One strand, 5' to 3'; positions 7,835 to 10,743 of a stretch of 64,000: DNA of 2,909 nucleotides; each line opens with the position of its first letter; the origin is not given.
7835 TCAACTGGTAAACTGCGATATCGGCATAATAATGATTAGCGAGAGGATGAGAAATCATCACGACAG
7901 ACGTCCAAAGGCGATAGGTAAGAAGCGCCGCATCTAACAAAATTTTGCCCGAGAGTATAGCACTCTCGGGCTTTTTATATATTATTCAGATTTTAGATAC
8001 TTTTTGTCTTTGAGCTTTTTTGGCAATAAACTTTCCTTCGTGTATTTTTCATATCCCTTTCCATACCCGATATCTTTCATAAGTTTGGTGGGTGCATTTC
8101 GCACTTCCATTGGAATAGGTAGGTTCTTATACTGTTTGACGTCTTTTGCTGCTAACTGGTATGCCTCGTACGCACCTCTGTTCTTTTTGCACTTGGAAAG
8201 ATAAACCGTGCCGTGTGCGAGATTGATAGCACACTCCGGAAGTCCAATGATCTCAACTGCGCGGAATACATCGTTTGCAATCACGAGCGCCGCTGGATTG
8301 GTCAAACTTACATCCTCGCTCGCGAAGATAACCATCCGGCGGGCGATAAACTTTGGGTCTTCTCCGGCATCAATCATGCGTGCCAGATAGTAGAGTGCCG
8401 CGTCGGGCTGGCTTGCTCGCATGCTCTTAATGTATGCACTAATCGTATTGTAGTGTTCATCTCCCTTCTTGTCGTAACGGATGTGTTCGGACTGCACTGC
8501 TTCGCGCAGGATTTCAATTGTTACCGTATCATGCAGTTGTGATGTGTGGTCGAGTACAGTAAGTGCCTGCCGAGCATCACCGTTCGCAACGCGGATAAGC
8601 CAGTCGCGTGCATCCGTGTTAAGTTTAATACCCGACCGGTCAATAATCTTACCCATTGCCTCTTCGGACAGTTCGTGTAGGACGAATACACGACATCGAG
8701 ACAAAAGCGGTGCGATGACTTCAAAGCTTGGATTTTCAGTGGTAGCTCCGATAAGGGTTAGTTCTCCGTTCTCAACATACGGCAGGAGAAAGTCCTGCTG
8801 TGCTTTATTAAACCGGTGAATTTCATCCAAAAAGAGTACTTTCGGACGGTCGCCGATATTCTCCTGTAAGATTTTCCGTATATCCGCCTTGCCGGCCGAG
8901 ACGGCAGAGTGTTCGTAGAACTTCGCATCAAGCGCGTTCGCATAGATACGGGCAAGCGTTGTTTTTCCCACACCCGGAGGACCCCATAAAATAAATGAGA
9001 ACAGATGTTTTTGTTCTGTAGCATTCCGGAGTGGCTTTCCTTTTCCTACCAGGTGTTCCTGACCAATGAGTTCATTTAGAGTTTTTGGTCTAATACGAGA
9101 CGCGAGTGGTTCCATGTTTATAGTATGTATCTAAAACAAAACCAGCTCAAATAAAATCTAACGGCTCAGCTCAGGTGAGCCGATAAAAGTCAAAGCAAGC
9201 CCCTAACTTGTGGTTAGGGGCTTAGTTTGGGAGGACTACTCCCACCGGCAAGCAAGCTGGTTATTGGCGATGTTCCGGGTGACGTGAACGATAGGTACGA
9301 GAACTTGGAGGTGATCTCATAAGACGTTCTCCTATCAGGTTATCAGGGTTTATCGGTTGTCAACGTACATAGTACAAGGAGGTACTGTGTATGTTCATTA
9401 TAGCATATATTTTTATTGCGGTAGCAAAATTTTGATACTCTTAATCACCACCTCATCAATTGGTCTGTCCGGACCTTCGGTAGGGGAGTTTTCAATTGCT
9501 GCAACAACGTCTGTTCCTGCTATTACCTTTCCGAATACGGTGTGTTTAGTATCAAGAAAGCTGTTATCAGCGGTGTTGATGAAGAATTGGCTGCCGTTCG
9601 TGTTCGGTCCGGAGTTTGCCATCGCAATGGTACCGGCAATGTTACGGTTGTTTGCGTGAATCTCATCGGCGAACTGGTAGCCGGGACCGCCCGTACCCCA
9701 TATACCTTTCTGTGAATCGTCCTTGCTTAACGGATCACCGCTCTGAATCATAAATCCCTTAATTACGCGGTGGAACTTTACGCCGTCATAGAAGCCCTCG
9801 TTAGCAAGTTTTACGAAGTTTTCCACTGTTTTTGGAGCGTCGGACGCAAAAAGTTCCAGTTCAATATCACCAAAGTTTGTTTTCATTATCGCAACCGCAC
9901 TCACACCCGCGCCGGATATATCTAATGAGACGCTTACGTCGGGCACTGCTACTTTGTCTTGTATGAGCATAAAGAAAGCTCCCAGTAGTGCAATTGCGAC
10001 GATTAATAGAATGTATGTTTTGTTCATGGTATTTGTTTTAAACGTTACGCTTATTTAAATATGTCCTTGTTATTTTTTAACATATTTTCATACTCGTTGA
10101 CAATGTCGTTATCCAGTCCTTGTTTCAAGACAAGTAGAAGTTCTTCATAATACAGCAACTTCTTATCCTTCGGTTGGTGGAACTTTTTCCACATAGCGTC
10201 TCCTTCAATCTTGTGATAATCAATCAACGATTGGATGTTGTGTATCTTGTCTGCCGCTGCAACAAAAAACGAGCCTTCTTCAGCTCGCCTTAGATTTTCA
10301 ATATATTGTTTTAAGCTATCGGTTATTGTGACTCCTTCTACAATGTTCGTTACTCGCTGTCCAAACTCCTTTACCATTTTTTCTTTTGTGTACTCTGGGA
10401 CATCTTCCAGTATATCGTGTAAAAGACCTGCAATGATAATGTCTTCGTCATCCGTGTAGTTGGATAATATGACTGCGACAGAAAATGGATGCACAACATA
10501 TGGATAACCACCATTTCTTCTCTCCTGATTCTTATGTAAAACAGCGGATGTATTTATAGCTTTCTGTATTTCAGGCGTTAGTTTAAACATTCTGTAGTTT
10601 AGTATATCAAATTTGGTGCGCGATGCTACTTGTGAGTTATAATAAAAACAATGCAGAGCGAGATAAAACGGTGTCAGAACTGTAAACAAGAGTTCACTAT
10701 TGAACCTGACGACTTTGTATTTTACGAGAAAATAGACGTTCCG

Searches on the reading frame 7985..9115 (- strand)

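Call 12: search_protein_families(library=pfam, proteins=[window:7985-9115:-], max_evalue=0.001)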
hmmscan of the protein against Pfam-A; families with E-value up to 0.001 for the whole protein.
window:7985-9115:- (377 aa): 13 families
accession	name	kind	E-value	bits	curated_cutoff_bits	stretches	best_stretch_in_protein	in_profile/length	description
PF12002.13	MgsA_C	-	2.2e-47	161.5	27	1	235-374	2-148/167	MgsA AAA+ ATPase C terminal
PF16193.11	AAA_assoc_2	-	6.2e-23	81.3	34.3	1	162-233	4-81/81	AAA C-terminal domain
PF00004.35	AAA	-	3e-17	63.7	21.2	1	42-145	2-127/131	ATPase family associated with various cellular activities (AAA)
PF05496.18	RuvB_N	-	5.4e-17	62.4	27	1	8-122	1-116/159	Holliday junction DNA helicase RuvB P-loop domain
PF07728.20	AAA_5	-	3.9e-09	37.1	22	1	41-127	2-103/139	AAA domain (dynein-related subfamily)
PF13191.12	AAA_16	-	2.8e-06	28.4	32.6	0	40-77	26-60/167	AAA ATPase domain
PF13401.12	AAA_22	-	5.5e-06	27.2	27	0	42-67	9-37/130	AAA domain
PF01078.27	Mg_chelatase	-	1.5e-05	24.9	20.3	0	40-62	24-46/207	Magnesium chelatase, subunit ChlI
PF13173.12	AAA_14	-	1.7e-05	25.3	27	1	42-134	6-108/129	AAA domain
PF07724.20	AAA_2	-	3.3e-05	24.4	27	0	37-87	2-52/166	AAA domain (Cdc48 subfamily)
PF25361.1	AAA_lid_RFC1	-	8.5e-05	22.4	34.9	0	153-194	7-48/59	RFC1-like, AAA+ ATPase lid domain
PF00158.32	Sigma54_activat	-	8.6e-05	22.7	20.2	0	93-129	96-132/168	Sigma-54 interaction domain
PF20720.3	nSTAND3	-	0.00016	21.8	27.2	1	42-99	21-74/155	Novel STAND NTPase 3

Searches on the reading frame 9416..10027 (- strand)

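Call 12: search_protein_families(library=pfam, proteins=[window:9416-10027:-], max_evalue=0.001)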
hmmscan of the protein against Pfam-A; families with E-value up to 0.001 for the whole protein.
window:9416-10027:- (204 aa): 1 family
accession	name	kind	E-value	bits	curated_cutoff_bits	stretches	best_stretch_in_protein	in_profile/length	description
PF00160.26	Pro_isomerase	-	3.5e-54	183.8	21.7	1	47-199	3-158/159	Cyclophilin type peptidyl-prolyl cis-trans isomerase/CLD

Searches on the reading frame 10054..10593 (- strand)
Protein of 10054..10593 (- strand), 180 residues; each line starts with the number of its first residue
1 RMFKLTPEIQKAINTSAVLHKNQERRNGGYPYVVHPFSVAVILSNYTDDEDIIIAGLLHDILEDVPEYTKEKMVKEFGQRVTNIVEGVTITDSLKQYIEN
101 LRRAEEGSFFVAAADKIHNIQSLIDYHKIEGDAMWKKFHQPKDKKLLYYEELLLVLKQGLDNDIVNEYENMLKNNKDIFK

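Call 12: search_protein_families(library=pfam, proteins=[window:10054-10593:-], max_evalue=0.001)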
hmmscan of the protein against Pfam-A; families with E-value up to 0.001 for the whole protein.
window:10054-10593:- (180 aa): 2 families
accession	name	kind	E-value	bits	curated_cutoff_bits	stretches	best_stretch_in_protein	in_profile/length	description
PF13328.12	HD_4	-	7.2e-16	58.7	27.2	1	13-122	2-126/156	HD domain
PF01966.28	HD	-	4.4e-08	33.8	22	1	34-132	3-90/116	HD domain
